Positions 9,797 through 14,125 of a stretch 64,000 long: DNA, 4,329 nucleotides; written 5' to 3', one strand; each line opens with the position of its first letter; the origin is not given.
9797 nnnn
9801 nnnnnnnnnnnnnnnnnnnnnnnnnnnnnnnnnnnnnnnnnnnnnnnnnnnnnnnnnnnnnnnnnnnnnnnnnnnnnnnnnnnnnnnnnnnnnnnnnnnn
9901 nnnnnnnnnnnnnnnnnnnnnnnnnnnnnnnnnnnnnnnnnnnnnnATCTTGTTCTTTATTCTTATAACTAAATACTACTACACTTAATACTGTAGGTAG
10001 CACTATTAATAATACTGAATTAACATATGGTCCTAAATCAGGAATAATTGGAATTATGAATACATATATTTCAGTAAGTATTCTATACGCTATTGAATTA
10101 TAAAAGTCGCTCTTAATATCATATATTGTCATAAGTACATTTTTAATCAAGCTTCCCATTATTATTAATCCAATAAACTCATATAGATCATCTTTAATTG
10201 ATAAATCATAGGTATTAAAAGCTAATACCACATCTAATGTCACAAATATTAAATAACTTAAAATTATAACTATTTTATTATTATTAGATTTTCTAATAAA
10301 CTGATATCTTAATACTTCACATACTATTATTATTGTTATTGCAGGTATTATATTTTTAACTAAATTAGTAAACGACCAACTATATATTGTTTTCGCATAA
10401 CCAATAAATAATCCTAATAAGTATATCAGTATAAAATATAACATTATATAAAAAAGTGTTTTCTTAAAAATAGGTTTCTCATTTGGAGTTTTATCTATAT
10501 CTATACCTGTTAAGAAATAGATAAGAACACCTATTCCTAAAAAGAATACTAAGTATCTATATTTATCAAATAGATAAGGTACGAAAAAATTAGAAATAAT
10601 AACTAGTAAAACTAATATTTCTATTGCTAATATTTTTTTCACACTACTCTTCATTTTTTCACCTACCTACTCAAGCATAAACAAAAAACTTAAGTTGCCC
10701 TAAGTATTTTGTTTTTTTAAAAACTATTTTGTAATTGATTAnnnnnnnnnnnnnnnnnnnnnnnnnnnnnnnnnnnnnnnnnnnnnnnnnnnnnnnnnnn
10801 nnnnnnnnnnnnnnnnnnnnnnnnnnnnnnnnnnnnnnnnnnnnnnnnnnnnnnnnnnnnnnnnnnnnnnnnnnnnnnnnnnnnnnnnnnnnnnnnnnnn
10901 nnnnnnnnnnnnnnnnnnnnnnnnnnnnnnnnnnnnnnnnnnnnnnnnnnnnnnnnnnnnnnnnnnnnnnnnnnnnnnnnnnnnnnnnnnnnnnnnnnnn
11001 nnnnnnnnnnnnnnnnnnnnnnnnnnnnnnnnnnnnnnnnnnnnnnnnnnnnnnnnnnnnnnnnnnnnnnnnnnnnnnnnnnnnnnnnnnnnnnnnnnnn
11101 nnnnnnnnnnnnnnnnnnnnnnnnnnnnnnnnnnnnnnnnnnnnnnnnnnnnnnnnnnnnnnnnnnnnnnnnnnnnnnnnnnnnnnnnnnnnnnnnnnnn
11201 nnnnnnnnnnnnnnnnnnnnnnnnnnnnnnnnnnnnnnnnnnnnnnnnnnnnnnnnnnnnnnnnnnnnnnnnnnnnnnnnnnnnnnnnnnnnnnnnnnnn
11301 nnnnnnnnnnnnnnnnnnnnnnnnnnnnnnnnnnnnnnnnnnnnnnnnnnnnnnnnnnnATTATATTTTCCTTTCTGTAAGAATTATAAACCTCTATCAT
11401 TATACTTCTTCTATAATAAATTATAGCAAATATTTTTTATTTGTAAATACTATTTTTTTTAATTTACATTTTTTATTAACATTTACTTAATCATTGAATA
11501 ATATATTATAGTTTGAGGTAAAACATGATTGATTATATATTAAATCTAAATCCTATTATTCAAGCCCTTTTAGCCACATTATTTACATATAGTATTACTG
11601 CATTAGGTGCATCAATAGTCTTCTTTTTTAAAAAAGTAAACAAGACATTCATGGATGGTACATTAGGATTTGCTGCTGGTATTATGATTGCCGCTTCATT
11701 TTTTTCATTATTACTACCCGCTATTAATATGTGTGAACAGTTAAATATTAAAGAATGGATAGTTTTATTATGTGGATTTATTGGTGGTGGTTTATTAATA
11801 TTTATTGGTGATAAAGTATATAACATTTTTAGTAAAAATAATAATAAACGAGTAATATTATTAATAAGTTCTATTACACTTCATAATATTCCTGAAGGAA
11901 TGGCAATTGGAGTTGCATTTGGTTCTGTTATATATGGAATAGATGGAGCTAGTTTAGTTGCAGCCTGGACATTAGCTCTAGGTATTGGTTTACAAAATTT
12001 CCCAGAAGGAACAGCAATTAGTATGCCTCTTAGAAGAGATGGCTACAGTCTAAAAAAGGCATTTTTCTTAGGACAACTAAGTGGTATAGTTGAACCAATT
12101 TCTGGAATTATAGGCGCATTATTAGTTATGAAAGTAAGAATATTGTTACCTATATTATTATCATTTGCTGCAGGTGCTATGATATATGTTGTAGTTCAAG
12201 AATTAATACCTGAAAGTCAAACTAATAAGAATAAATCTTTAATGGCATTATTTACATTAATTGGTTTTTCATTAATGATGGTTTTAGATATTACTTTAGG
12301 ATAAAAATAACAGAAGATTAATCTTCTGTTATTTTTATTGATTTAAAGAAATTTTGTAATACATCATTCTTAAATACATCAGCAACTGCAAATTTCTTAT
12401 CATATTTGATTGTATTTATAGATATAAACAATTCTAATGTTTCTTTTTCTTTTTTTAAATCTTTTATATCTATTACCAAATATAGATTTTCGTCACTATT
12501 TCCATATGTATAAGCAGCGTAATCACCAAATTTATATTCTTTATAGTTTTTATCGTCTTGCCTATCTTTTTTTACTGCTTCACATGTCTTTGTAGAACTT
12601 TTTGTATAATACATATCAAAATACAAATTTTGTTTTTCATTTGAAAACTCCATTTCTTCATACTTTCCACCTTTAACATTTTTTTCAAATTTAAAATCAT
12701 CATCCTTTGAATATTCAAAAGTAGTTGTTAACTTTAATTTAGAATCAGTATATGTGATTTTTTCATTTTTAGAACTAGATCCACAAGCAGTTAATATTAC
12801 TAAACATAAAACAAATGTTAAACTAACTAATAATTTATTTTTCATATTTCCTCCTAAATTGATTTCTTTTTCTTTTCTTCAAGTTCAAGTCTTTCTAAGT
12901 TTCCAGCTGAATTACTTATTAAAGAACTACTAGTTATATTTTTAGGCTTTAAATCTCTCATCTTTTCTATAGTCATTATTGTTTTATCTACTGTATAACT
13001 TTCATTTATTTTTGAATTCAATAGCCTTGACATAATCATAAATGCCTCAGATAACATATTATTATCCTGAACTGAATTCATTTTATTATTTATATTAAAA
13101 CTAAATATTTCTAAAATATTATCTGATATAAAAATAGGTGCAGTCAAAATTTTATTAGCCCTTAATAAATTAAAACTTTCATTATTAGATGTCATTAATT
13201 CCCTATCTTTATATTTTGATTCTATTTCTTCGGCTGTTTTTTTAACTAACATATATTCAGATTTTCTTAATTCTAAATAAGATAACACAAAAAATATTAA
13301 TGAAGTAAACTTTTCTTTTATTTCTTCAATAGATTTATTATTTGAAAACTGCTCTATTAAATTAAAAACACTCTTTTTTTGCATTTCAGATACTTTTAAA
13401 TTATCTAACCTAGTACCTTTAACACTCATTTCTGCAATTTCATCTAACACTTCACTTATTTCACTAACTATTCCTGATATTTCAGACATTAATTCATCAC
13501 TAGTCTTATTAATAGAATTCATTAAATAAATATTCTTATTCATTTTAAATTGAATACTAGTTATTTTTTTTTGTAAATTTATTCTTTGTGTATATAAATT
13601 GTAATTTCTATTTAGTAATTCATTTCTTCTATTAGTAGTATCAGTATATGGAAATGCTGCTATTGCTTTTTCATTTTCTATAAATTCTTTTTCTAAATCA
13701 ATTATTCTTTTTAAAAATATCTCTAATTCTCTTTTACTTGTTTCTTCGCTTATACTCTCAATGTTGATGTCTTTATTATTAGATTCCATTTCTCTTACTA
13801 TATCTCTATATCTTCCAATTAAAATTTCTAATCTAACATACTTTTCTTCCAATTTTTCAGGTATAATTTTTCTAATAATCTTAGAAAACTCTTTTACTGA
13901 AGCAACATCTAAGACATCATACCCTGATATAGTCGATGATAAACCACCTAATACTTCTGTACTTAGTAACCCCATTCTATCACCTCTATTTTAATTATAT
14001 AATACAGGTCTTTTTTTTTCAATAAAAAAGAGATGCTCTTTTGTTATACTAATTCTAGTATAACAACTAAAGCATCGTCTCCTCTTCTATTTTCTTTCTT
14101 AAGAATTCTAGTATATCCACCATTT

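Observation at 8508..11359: TasA/camelysin-like protein next to a SipW signal peptidase fused to a ~250-aa polytopic membrane domain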

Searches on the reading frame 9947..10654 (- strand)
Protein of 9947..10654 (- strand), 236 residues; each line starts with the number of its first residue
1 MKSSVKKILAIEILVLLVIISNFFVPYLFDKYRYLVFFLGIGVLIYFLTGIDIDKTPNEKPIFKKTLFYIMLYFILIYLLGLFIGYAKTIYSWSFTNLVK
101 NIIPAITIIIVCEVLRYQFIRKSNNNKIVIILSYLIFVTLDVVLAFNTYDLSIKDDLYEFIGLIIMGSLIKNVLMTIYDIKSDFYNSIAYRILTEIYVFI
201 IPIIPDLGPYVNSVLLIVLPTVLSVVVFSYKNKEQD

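Call 38: search_protein_representatives(alignment_id=A3)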
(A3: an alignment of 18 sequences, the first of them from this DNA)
Query: 18 sequences, 236 profile positions. Proteins with E-value up to 0.001 (for the whole library): 1234; up to 1e-10: 723; up to 1e-30: 189. The best 150 are listed.
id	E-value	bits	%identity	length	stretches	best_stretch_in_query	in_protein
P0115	2.5e-84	298.8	-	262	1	1-232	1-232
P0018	1.7e-82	292.8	-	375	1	1-234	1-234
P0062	1.1e-81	290.2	-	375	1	1-235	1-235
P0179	3.4e-81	288.6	-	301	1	1-234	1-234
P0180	2.5e-78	279.2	-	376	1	1-234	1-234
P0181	6.9e-78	277.8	-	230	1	1-229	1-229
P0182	1.3e-65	237.5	-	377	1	1-235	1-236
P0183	4.3e-59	216.3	-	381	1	1-233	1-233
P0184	2.0e-55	204.3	-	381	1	1-232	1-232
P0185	1.7e-54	201.2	-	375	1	1-234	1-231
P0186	4.9e-53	196.4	-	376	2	3-231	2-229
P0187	5.7e-52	192.9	-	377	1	1-229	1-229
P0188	3.4e-51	190.4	-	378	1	3-233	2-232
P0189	8.8e-51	189.1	-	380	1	3-230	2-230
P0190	2.1e-50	187.8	-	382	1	1-233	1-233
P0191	9.8e-50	185.6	-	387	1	6-226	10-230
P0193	1.3e-48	181.9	-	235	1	1-227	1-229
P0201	3.4e-47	177.3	-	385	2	1-234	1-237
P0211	6.3e-46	173.2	-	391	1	2-228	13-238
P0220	1.3e-44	168.9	-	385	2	2-234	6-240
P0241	4.7e-41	157.2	-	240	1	1-233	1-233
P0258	1.7e-39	152.1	-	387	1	2-233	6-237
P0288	1.0e-36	143.0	-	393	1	1-234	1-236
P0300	2.5e-35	138.5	-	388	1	27-225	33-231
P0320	1.4e-33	132.7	-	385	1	5-229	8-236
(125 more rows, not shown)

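Call 60: search_solved_structures(query=A3, max_evalue=10, show_alignments=5)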
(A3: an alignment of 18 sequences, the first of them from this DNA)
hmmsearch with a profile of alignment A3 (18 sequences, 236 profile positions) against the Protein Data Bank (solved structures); distinct sequences matched with E-value up to 10: 0.

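Call 61: search_protein_families(library=pfam, alignment_id=A3, max_evalue=10)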
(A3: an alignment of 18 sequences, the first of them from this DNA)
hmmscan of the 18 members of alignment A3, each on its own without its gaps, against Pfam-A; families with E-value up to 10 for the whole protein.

A. member 1, seq(236 aa): 0 families

B. families by the number of members that match (of 18 scanned): 15 families
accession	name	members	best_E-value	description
PF20154.4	LNT_N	1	0.00091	Apolipoprotein N-acyltransferase N-terminal domain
PF15599.11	Imm63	1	0.071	Immunity protein 63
PF01757.29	Acyl_transf_3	1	0.15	Acyltransferase domain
PF23815.1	DUF7186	1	0.16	Family of unknown function (DUF7186)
PF07208.16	DUF1414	1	0.18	Protein of unknown function (DUF1414)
PF02656.20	DUF202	1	0.2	Domain of unknown function (DUF202)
PF07331.16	TctB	1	0.22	Tripartite tricarboxylate transporter TctB family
PF20764.2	DUF6837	1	0.23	Domain of unknown function (DUF6837)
PF11992.13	TgpA_N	1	0.46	TgpA N-terminal domain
PF07557.16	Shugoshin_C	1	0.48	Shugoshin C terminus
PF04306.18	DUF456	1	0.98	Protein of unknown function (DUF456)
PF15031.11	DUF4528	1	1.5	Domain of unknown function (DUF4528)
PF09813.14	Coa3_cc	1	2.3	Cytochrome c oxidase assembly factor 3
PF09925.14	DUF2157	1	3.3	Predicted membrane protein (DUF2157)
PF25592.1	DUF7937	1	5.5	Domain of unknown function (DUF7937)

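Call 64: find_encoding_contigs(protein=P0288, flank=7000, max_places=2)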
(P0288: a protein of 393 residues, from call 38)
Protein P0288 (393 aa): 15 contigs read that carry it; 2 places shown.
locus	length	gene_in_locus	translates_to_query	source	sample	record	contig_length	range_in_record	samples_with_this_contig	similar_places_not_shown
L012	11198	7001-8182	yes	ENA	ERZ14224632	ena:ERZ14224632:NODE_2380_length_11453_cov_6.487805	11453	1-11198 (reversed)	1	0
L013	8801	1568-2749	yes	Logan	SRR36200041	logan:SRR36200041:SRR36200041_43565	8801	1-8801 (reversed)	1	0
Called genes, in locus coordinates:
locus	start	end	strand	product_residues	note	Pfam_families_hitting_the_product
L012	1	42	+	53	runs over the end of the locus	-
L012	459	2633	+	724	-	PF01138:RNase_PH, PF03725:RNase_PH_C (weak), PF01138:RNase_PH, PF00013:KH_1, PF00575:S1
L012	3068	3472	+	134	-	PF18451:CdiA_C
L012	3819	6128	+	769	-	PF13491:FtsK_4TM, PF17854:FtsK_alpha, PF01580:FtsK_SpoIIIE, PF12846:AAA_10 (faint), PF09397:FtsK_gamma (weak)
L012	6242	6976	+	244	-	-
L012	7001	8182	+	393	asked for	PF00717:Peptidase_S24 (weak)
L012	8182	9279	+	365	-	PF17231:DUF5305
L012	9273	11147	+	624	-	PF09603:Fib_succ_major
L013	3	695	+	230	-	?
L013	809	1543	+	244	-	-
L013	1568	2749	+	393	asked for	PF00717:Peptidase_S24 (weak)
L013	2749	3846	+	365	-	PF17231:DUF5305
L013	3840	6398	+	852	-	PF09603:Fib_succ_major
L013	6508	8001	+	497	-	PF09603:Fib_succ_major (faint)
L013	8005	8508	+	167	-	PF02452:PemK_toxin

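Call 65: find_encoding_contigs(protein=P0191, flank=7000, max_places=2)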
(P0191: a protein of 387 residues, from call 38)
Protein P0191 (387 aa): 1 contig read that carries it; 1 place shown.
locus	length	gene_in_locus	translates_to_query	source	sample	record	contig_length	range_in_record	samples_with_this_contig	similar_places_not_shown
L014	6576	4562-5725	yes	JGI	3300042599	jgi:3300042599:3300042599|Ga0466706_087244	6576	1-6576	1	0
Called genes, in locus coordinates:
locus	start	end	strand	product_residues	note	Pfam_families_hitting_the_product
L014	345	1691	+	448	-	PF08245:Mur_ligase_M, PF08353:MurT_C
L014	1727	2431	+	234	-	PF07685:GATase_3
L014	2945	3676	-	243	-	PF20772:TACO1_YebC_N, PF01709:Transcrip_reg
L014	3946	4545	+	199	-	-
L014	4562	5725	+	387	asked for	-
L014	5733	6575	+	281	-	?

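Call 80: find_encoding_contigs(protein=P0241, flank=5000, max_places=2)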
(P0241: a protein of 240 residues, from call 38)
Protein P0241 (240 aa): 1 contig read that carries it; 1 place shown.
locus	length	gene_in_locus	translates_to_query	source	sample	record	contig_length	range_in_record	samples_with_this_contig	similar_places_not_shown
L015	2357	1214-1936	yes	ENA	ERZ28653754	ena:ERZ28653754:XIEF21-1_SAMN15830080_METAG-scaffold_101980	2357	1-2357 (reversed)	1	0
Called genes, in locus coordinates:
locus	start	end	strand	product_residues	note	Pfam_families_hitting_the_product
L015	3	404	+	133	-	?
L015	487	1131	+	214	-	-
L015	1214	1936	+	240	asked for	-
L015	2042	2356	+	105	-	?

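Call 81: find_encoding_contigs(protein=P0193, flank=5000, max_places=2)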
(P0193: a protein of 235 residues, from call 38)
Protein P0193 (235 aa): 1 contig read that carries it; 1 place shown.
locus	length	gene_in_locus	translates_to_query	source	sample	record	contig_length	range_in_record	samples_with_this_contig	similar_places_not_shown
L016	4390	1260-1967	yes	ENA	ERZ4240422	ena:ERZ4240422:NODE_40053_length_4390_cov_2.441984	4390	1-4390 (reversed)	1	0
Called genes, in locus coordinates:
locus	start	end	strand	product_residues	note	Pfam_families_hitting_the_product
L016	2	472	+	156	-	?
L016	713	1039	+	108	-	-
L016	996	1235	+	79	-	-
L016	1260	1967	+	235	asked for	-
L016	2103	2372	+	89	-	-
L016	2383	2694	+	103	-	-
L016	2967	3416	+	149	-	PF17231:DUF5305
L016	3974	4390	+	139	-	?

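Call 84: list_cluster_members(proteins=[P0183, P0190, P0191, P0201, P0211, P0220, P0258, P0288, P0300, P0320])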
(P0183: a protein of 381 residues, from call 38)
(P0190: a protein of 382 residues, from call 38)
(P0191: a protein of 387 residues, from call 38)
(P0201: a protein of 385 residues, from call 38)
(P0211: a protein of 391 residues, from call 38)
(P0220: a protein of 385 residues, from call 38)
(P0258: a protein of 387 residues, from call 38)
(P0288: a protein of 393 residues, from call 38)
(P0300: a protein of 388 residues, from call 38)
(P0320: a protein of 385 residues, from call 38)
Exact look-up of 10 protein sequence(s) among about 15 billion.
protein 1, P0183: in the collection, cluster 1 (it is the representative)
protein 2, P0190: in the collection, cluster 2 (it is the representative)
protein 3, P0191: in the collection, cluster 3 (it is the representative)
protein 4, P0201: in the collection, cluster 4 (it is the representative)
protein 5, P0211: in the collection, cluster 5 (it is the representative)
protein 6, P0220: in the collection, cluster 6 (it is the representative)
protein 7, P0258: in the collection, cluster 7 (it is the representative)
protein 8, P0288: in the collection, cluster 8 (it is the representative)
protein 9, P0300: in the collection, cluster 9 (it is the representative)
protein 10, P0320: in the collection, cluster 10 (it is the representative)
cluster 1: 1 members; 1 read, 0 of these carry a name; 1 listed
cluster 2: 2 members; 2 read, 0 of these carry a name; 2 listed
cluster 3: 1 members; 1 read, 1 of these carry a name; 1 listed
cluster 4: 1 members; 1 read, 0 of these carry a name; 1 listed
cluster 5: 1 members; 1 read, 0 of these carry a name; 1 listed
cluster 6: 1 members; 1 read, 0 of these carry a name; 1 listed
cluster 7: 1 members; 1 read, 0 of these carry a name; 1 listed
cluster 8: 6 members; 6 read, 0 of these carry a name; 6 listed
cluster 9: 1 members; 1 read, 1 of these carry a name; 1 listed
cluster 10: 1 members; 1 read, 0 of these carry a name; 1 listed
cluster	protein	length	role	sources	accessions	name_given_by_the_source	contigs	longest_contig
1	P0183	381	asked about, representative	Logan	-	-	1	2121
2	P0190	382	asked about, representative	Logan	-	-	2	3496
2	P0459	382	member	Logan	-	-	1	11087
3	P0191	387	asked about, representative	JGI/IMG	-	signal peptidase I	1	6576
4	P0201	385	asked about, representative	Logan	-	-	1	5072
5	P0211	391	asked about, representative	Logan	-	-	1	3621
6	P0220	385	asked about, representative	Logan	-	-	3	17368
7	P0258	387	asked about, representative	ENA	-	-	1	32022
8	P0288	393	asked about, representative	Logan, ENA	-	-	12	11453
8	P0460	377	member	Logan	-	-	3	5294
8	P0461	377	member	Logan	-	-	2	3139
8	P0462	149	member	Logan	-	-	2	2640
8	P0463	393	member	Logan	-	-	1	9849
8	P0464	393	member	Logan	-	-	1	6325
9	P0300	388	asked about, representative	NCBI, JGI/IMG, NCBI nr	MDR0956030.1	MAG: signal peptidase I [Candidatus Nomurabacteria bacterium] | signal peptidase I | signal peptidase I [Candidatus Nomurabacteria bacterium]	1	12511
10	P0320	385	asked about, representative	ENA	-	-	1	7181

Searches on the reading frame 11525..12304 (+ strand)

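Call 3: search_protein_families(library=pfam, proteins=[window:11525-12304:+], max_evalue=1)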
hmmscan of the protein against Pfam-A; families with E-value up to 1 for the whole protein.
window:11525-12304:+ (259 aa): 2 families
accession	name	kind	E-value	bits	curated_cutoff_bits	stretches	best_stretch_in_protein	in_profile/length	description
PF02535.28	Zip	-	9.3e-28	97.8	35.1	2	107-254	175-322/323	ZIP Zinc transporter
PF11240.13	DUF3042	-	0.12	12.6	25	1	177-210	1-34/54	Protein of unknown function (DUF3042)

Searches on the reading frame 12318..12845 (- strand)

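Call 3: search_protein_families(library=pfam, proteins=[window:12318-12845:-], max_evalue=1)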
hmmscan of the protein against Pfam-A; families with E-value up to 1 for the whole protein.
window:12318-12845:- (175 aa): 2 families
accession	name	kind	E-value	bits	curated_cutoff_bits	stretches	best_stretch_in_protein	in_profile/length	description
PF03235.19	GmrSD_N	-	0.045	14.3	33.2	1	36-145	86-183/199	GmrSD restriction endonuclease, N-terminal domain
PF16339.10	DUF4969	-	0.049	14.5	31.4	1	4-31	5-32/79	Domain of unknown function (DUF4969)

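Call 4: search_protein_families(library=ncbifam, proteins=[window:12318-12845:-], max_evalue=1)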
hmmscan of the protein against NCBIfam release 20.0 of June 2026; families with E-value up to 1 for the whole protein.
window:12318-12845:- (175 aa): 3 families
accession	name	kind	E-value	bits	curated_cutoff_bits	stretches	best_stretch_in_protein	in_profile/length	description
TIGR03042.1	PS_II_psbQ_bact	equivalog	0.11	12.3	106.9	1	6-38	4-36/142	photosystem II protein PsbQ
NF047847.2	SS_mature_LptM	equivalog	0.48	10.6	27.7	1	1-22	1-21/31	LPS translocon maturation chaperone LptM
NF047408.1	SA0632_fam_LP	equivalog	0.59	9.8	70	0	9-30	6-27/68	SA0632 family lipoprotein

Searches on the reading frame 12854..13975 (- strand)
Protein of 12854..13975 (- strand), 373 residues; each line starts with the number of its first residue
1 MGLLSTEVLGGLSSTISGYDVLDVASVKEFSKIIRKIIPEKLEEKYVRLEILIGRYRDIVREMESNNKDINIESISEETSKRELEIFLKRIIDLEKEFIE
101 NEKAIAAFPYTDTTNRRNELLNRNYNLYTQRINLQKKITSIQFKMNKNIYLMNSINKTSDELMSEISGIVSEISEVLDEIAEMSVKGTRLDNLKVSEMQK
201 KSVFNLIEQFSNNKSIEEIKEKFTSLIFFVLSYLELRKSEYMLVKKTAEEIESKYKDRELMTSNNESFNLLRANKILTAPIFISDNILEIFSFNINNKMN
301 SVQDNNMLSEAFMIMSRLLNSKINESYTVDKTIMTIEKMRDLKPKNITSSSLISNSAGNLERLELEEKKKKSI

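Call 3: search_protein_families(library=pfam, proteins=[window:12854-13975:-], max_evalue=1)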
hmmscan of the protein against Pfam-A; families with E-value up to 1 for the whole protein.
window:12854-13975:- (373 aa): 2 families
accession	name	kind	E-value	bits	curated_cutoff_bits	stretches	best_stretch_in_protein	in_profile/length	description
PF14178.11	YppF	-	0.1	12.9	24.7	1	44-66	30-52/59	YppF-like protein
PF23702.2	ARM_ECM29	-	0.15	12.1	27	1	198-267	120-189/212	ECM29, ARM-like repeats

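Call 4: search_protein_families(library=ncbifam, proteins=[window:12854-13975:-], max_evalue=1)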
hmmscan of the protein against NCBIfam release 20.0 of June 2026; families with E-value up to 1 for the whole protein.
window:12854-13975:- (373 aa): 1 family
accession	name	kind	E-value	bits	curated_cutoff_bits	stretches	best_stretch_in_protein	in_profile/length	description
TIGR02628.1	fuculo_kin_coli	equivalog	0.048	12.6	470.9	1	285-352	123-194/465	L-fuculokinase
